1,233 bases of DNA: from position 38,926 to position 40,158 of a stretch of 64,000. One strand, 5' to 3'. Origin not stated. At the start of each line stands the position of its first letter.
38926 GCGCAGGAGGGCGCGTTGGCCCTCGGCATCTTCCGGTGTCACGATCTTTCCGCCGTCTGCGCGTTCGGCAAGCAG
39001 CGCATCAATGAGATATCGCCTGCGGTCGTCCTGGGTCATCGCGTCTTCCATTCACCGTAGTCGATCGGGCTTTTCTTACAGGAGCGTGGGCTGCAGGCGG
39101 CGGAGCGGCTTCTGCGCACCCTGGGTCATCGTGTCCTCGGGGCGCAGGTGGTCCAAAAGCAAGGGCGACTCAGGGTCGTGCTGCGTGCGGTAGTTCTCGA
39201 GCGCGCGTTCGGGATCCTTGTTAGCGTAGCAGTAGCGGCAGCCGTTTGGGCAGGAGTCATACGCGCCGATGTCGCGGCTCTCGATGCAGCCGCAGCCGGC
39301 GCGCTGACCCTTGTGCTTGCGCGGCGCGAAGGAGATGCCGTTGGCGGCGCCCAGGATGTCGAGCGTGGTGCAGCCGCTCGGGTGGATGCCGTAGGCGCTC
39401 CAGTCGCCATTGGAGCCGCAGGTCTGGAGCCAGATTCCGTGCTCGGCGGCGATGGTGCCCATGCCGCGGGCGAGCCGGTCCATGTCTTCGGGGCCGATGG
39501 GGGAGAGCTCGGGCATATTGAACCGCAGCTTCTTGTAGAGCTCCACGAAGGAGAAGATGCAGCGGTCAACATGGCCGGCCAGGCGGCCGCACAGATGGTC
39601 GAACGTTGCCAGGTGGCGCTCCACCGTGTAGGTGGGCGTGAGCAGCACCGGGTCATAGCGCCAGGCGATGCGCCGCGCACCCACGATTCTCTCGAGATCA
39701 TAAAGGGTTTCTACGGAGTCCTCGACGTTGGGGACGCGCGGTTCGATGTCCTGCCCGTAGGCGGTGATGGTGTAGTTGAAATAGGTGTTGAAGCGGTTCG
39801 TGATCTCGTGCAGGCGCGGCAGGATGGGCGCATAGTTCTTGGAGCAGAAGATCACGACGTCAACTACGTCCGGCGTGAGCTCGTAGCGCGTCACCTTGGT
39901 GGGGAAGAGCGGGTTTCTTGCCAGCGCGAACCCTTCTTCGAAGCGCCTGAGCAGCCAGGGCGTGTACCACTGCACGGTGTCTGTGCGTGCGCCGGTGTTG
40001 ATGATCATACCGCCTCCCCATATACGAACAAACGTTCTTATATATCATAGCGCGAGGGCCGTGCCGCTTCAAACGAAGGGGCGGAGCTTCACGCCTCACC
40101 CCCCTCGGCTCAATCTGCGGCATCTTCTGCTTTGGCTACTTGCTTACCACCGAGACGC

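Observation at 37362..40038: Three-gene operon DUF1848 - macrodomain hydrolase - class-M-like sirtuin behind a LexA-type box: candidate damage-inducible ADP-ribosylation module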

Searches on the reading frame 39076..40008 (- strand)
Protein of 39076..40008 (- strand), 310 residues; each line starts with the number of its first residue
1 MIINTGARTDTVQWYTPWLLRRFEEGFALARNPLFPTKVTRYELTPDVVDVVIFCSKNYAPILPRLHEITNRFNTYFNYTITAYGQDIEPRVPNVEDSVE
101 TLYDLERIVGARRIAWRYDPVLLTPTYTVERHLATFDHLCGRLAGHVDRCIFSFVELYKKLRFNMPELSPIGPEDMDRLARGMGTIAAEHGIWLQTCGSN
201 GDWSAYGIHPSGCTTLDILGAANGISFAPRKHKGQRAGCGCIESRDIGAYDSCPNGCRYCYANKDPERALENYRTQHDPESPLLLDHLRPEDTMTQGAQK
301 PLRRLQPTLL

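Call 3: search_protein_families(library=pfam, proteins=[window:39076-40008:-], max_evalue=0.01)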
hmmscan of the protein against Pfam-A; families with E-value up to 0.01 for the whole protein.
window:39076-40008:- (310 aa): 1 family
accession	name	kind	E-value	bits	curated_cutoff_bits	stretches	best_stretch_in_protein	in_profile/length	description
PF08902.16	DUF1848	-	1.6e-91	307.2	30.5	1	2-262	1-262/262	Domain of unknown function (DUF1848)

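Call 4: search_protein_families(library=ncbifam, proteins=[window:39076-40008:-], max_evalue=0.01)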
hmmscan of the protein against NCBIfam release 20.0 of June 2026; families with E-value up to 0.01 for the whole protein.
window:39076-40008:- (310 aa): 0 families

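Call 7: search_solved_structures(query=window:39076-40008:-, max_evalue=1, show_alignments=1)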
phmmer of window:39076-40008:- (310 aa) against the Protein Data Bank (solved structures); distinct sequences matched with E-value up to 1: 1.
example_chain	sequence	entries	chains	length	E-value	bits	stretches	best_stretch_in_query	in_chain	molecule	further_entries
9j0j_A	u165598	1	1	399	0.98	11.5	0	101-153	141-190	Fe/2OG-dependent oxygenase DfmD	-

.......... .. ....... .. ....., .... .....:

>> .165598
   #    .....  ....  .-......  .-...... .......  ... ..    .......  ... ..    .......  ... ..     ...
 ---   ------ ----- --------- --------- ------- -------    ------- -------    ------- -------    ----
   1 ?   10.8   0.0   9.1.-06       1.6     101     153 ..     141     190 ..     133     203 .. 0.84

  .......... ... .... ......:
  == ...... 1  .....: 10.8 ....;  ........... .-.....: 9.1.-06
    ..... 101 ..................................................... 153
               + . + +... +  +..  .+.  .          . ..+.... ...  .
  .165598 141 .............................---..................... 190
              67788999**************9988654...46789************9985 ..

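Call 15: find_homologous_proteins(query=window:39076-40008:-, max_evalue=0.00001)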
Query window:39076-40008:- (310 aa): 7059 proteins with E <= 0.00001 among 8000 candidates; the best 120 are listed.
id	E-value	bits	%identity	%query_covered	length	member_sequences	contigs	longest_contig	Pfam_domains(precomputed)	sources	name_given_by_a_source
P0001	8.1e-208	707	94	100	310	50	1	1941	PF08902.17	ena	-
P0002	1.1e-172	592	80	98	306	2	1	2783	PF08902.17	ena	-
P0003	2.1e-167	574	77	98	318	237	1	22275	PF08902.17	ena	-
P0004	1.9e-163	561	77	97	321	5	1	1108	PF08902.17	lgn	-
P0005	4.0e-163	560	77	97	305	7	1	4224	PF08902.17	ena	-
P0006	2.9e-162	557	76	98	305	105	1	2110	PF08902.17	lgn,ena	-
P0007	9.3e-162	556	76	97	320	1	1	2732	PF08902.17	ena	-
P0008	1.0e-161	555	75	100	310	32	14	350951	PF08902.17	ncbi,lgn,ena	-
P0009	5.6e-161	553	74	97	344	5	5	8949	PF08902.17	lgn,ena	-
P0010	1.8e-160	551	75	97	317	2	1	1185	PF08902.17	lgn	-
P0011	1.8e-160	551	73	100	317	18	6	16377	PF08902.17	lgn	-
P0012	2.3e-160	551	75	97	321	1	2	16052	PF08902.17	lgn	-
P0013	2.6e-159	548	75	100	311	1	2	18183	PF08902.17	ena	-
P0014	1.2e-158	545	75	97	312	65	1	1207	PF08902.17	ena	-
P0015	5.1e-158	543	74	97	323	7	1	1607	PF08902.17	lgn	-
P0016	2.0e-157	541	75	98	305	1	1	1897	PF08902.17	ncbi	-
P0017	2.8e-156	538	73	97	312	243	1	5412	PF08902.17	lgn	-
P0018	1.7e-155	535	72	100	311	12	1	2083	PF08902.17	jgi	jgi:hypothetical protein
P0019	2.2e-155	535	74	97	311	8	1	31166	PF08902.17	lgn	-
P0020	4.3e-155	534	75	97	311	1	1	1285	PF08902.17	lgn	-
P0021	5.6e-155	533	73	99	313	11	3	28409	PF08902.17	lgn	-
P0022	7.5e-155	533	73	97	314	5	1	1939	PF08902.17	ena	-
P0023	1.3e-154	532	72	98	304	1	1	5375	PF08902.17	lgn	-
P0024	2.2e-154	531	72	97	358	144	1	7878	PF08902.17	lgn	-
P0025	3.5e-154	531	74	97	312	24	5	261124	PF08902.17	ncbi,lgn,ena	-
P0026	4.2e-153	527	71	97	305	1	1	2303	PF08902.17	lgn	-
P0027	8.8e-153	526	74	97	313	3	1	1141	PF08902.17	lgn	-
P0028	1.5e-152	525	73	97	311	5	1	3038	PF08902.17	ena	-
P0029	1.7e-152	525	73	98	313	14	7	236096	PF08902.17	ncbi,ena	-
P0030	7.1e-152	523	71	100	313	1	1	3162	PF08902.17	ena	-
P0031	9.6e-152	523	72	97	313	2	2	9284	PF08902.17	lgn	-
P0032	1.1e-151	523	72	98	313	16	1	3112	PF08902.17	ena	-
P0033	1.2e-151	522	72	97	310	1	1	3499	PF08902.17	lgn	-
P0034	2.0e-151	522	72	97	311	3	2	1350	PF08902.17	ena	-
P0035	2.0e-151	522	72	99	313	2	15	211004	PF08902.17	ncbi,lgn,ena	-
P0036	2.9e-151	521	72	100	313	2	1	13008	PF08902.17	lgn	-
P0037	2.9e-151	521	73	97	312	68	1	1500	PF08902.17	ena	-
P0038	3.7e-151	521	73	97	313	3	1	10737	PF08902.17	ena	-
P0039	3.8e-151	521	72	97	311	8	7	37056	PF08902.17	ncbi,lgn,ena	-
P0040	7.1e-151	520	72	97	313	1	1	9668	PF08902.17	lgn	-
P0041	1.0e-150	519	71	98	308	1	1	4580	PF08902.17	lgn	-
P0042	1.3e-150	519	73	97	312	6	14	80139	PF08902.17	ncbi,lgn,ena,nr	ncbi:MAG TPA: DUF1848 domain-containing protein [Candidatus Aphodovivens avistercoris]|nr:DUF1848 do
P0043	1.3e-150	519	72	97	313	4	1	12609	PF08902.17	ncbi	-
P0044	1.4e-150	519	71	98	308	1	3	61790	PF08902.17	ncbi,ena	-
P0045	1.8e-150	518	71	98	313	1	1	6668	PF08902.17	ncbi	-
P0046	2.4e-150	518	70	100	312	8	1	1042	PF08902.17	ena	-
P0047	2.9e-150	518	71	100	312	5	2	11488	PF08902.17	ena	-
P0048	3.8e-150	517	71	98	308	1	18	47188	PF08902.17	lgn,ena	-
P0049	4.7e-150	517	73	97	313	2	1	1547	PF08902.17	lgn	-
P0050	4.8e-150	517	73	97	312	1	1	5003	PF08902.17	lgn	-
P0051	5.2e-150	517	71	98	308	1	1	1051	PF08902.17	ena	-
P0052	6.2e-150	517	71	97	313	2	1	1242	PF08902.17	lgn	-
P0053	6.8e-150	517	71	98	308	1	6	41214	PF08902.17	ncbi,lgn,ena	-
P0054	7.2e-150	517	70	99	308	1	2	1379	PF08902.17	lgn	-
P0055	1.2e-149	516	73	97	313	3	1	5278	PF08902.17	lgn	-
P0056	1.3e-149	516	73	97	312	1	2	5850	PF08902.17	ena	-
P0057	1.4e-149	516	69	98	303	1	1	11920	PF08902.17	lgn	-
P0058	1.8e-149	515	70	98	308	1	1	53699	PF08902.17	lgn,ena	-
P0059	1.9e-149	515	71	98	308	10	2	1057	PF08902.17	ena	-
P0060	1.9e-149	515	70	98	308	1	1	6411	PF08902.17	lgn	-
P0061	2.3e-149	515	70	97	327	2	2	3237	PF08902.17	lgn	-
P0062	2.7e-149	515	72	97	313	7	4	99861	PF08902.17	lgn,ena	-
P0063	3.2e-149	514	72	97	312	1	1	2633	PF08902.17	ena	-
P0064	4.0e-149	514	72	97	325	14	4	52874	PF08902.17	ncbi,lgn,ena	-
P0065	4.9e-149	514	73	97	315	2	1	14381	PF08902.17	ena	-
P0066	9.8e-149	513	71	97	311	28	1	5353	PF08902.17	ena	-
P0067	1.3e-148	512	70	97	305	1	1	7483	PF08902.17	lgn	-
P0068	1.9e-148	512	72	97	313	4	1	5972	PF08902.17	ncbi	-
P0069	2.0e-148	512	69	97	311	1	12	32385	PF08902.17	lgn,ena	-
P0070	2.0e-148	512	70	100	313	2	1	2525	PF08902.17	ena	-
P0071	2.3e-148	512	72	97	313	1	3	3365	PF08902.17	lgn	-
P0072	2.6e-148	511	70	97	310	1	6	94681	PF08902.17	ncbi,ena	-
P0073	3.0e-148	511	71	97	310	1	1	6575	PF08902.17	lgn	-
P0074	3.3e-148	511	69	98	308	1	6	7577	PF08902.17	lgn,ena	-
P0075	3.5e-148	511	70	97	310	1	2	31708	PF08902.17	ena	-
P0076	4.3e-148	511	72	97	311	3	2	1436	PF08902.17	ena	-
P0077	5.4e-148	510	70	100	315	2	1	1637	PF08902.17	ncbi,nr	ncbi:MAG: DUF1848 domain-containing protein [Eggerthellaceae bacterium]|nr:DUF1848 domain-containing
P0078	6.6e-148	510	70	98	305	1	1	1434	PF08902.17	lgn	-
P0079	6.8e-148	510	70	97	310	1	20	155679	PF08902.17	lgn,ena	-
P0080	6.8e-148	510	71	97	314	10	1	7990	PF08902.17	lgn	-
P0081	7.0e-148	510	71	97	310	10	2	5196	PF08902.17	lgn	-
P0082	8.1e-148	510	69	98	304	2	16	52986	PF08902.17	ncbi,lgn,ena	-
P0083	8.7e-148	510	73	97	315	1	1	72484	PF08902.17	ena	-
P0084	8.7e-148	510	69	98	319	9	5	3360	PF08902.17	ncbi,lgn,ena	-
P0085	1.1e-147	509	71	98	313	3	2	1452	PF08902.17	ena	-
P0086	1.1e-147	509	71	98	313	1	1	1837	PF08902.17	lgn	-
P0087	1.1e-147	509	71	97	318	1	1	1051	PF08902.17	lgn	-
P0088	1.1e-147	509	72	97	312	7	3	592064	PF08902.17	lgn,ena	-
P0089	1.2e-147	509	69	97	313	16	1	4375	PF08902.17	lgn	-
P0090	1.3e-147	509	70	97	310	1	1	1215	PF08902.17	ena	-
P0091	1.3e-147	509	70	97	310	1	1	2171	PF08902.17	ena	-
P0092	1.3e-147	509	70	97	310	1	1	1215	PF08902.17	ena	-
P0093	2.0e-147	508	69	98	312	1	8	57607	PF08902.17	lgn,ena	-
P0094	2.0e-147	508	69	98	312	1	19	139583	PF08902.17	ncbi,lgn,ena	-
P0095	2.0e-147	508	70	97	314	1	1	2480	PF08902.17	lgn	-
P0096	2.0e-147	508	69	98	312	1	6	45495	PF08902.17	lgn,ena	-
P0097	2.1e-147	508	69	98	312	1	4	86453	PF08902.17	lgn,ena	-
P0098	2.5e-147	508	70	97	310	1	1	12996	PF08902.17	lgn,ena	-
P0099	2.7e-147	508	70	97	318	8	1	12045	PF08902.17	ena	-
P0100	3.4e-147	508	70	97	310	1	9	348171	PF08902.17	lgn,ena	-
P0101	3.6e-147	508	68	98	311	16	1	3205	PF08902.17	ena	-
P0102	3.8e-147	508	70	97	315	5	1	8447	PF08902.17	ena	-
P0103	3.8e-147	508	69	98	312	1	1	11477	PF08902.17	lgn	-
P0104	3.8e-147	508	69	98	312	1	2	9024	PF08902.17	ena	-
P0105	3.8e-147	508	69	98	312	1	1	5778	PF08902.17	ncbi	-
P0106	4.0e-147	507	68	100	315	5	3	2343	PF08902.17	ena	-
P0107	4.4e-147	507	72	97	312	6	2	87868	PF08902.17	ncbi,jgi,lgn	ncbi:MAG: DUF1848 domain-containing protein [Coriobacteriales bacterium]|jgi:hypothetical protein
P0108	4.7e-147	507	70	97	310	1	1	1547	PF08902.17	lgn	-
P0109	4.7e-147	507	71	97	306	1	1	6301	PF08902.17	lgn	-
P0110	4.7e-147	507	71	97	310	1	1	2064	PF08902.17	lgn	-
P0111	5.0e-147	507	68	100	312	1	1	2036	PF08902.17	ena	-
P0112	5.2e-147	507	69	98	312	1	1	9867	PF08902.17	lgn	-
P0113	5.2e-147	507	69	98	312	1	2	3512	PF08902.17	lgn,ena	-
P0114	6.0e-147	507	71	97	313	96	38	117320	PF08902.17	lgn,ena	-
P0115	6.2e-147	507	70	97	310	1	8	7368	PF08902.17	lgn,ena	-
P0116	7.5e-147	507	69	100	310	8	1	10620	PF08902.17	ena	-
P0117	8.1e-147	506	69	98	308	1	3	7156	PF08902.17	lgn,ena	-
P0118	8.2e-147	506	70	98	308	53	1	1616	PF08902.17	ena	-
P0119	8.3e-147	506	70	97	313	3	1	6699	PF08902.17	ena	-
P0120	8.7e-147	506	69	98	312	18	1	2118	PF08902.17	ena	-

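Call 22: find_encoding_contigs(protein=window:39076-40008:-, flank=6000, max_places=4)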
Protein window:39076-40008:- (310 aa): 6 contigs read that carry it; 2 places shown.
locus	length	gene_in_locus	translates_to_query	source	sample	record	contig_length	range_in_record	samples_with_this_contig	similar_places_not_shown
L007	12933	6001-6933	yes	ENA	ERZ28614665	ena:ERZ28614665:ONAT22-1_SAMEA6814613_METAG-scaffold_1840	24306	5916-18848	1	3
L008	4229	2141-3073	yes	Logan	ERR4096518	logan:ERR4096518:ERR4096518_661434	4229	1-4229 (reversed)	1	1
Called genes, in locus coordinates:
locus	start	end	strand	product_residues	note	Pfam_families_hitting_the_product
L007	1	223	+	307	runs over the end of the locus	PF00005:ABC_tran, PF13304:AAA_21 (faint)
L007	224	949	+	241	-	PF13346:ABC2_membrane_5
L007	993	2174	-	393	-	PF07690:MFS_1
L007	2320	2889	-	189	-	PF12802:MarR_2 (weak), PF12840:HTH_20, PF13412:HTH_24 (weak), PF25212:HVO_A0114 (faint), PF01022:HTH_5, PF01325:Fe_dep_repress (weak)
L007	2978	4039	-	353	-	PF01381:HTH_3, PF12844:HTH_19, PF13443:HTH_26, PF13560:HTH_31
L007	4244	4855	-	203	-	PF12844:HTH_19, PF13560:HTH_31, PF01381:HTH_3, PF13443:HTH_26 (weak)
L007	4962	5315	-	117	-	PF01638:HxlR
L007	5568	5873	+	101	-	PF05368:NmrA (weak), PF13460:NAD_binding_10 (weak)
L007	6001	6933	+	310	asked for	PF08902:DUF1848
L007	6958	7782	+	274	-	PF01661:Macro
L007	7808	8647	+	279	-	-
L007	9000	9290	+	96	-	-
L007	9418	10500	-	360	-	PF09297:Zn_ribbon_NUD (weak), PF00293:NUDIX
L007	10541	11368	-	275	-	PF02535:Zip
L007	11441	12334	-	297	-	PF12146:Hydrolase_4 (weak), PF00561:Abhydrolase_1, PF12697:Abhydrolase_6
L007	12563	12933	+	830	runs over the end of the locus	PF12051:DUF3533 (faint), PF12698:ABC2_membrane_3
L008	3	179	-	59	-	?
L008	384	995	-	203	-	PF12844:HTH_19, PF13560:HTH_31, PF01381:HTH_3, PF13443:HTH_26 (weak)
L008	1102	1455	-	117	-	PF01638:HxlR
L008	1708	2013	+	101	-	PF05368:NmrA (weak), PF13460:NAD_binding_10 (weak)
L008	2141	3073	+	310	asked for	PF08902:DUF1848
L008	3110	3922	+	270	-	PF01661:Macro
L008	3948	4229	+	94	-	?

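Call 23: find_encoding_contigs(protein=P0003, flank=6000, max_places=3)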
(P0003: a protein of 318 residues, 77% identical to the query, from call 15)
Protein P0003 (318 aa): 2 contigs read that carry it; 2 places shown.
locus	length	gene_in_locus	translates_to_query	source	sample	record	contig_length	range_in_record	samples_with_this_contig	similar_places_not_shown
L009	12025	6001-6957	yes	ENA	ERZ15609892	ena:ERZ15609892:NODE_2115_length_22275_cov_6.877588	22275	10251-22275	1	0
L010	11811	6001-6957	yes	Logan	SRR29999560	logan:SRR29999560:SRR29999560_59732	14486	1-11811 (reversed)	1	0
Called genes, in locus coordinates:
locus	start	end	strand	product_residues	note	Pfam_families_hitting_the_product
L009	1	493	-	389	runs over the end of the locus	PF13173:AAA_14, PF13635:DUF4143 (faint)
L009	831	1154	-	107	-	PF00893:Multi_Drug_Res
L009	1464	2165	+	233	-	PF00753:Lactamase_B, PF23023:Anti-Pycsar_Apyc1 (weak), PF19583:ODP (weak), PF12706:Lactamase_B_2 (weak)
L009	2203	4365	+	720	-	PF04879:Molybdop_Fe4S4, PF00384:Molybdopterin, PF01568:Molydop_binding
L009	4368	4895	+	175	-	PF12838:Fer4_7 (weak), PF13187:Fer4_9 (faint), PF13237:Fer4_10, PF13247:Fer4_11, PF12838:Fer4_7 (weak), PF00037:Fer4 (weak), PF12797:Fer4_2 (weak), PF12837:Fer4_6 (weak)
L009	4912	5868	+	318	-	PF04976:DmsC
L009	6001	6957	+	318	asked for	PF08902:DUF1848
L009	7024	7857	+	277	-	PF02586:SRAP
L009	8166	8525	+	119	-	PF11756:YgbA_NO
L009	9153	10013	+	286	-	PF00293:NUDIX (weak)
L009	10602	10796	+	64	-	PF20485:DUF6724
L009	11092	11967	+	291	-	PF08543:Phos_pyr_kin, PF00294:PfkB (faint)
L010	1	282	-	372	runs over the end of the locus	PF13786:DUF4179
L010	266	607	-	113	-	PF04545:Sigma70_r4 (weak), PF08281:Sigma70_r4_2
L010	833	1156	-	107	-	PF00893:Multi_Drug_Res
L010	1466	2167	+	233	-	PF00753:Lactamase_B, PF23023:Anti-Pycsar_Apyc1 (weak), PF19583:ODP (weak), PF12706:Lactamase_B_2 (weak)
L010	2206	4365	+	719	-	PF04879:Molybdop_Fe4S4, PF00384:Molybdopterin, PF01568:Molydop_binding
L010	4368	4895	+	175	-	PF12838:Fer4_7 (weak), PF13187:Fer4_9 (faint), PF13237:Fer4_10, PF13247:Fer4_11, PF12838:Fer4_7 (weak), PF00037:Fer4 (weak), PF12797:Fer4_2 (weak), PF12837:Fer4_6 (weak)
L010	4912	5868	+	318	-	PF04976:DmsC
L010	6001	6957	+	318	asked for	PF08902:DUF1848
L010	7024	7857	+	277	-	PF02586:SRAP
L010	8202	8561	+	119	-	PF11756:YgbA_NO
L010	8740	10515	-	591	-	PF00196:GerE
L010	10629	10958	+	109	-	-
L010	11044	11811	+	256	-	?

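Call 24: find_encoding_contigs(protein=P0008, flank=6000, max_places=3)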
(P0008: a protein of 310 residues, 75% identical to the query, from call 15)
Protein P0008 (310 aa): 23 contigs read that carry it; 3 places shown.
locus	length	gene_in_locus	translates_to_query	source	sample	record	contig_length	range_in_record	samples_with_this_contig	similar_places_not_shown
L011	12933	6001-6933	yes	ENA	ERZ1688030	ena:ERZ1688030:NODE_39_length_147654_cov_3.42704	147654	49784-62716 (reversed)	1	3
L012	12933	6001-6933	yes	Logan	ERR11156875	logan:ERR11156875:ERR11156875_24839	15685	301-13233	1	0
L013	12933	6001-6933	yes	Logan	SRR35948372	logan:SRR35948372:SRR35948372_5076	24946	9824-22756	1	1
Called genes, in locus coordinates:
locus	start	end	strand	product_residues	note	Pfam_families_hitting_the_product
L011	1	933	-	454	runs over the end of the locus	PF02515:CoA_transf_3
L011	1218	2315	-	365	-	PF00753:Lactamase_B, PF12706:Lactamase_B_2 (weak)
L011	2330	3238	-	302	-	-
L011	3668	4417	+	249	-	PF00440:TetR_N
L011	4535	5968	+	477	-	PF05977:MFS_3, PF07690:MFS_1, PF08241:Methyltransf_11, PF13649:Methyltransf_25, PF13847:Methyltransf_31 (weak)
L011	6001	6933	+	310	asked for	PF08902:DUF1848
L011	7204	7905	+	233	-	-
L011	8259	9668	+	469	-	PF01654:Cyt_bd_oxida_I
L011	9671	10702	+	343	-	PF02322:Cyt_bd_oxida_II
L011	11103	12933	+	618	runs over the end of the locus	PF00664:ABC_membrane, PF00005:ABC_tran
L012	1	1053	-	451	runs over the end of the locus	?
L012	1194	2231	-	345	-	PF00753:Lactamase_B, PF12706:Lactamase_B_2 (weak)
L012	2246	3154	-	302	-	-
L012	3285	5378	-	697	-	PF00122:E1-E2_ATPase, PF00702:Hydrolase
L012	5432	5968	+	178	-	PF13489:Methyltransf_23 (weak), PF08241:Methyltransf_11, PF13649:Methyltransf_25, PF13847:Methyltransf_31 (weak)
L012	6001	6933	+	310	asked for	PF08902:DUF1848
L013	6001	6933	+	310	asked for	PF08902:DUF1848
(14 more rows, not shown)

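Call 26: search_protein_representatives(protein=window:39076-40008:-)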
Query: 310 residues. Proteins with E-value up to 0.001 (for the whole library): 3800; up to 1e-10: 2263; up to 1e-30: 741. The best 150 are listed.
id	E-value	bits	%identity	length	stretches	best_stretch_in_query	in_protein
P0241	1.8e-137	474.1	67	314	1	1-302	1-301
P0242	1.1e-125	435.4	62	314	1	1-300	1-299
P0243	5.1e-115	400.3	57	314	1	1-300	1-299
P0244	3.4e-109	381.1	54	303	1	1-303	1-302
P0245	7.0e-105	367.0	70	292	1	1-224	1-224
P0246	1.6e-93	329.6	64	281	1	14-232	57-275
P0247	9.6e-84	297.5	44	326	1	1-301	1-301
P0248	9.8e-81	287.6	71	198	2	1-151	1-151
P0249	1.0e-78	281.0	45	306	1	7-292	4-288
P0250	2.1e-78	280.0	66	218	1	28-217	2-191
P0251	2.1e-78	280.0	77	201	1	1-154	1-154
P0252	1.6e-75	270.5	43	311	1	1-300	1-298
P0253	6.6e-75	268.5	58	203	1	1-199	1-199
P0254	1.9e-74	267.0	40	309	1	1-302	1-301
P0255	7.6e-73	261.7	43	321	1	1-304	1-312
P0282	4.1e-63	229.7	39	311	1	1-301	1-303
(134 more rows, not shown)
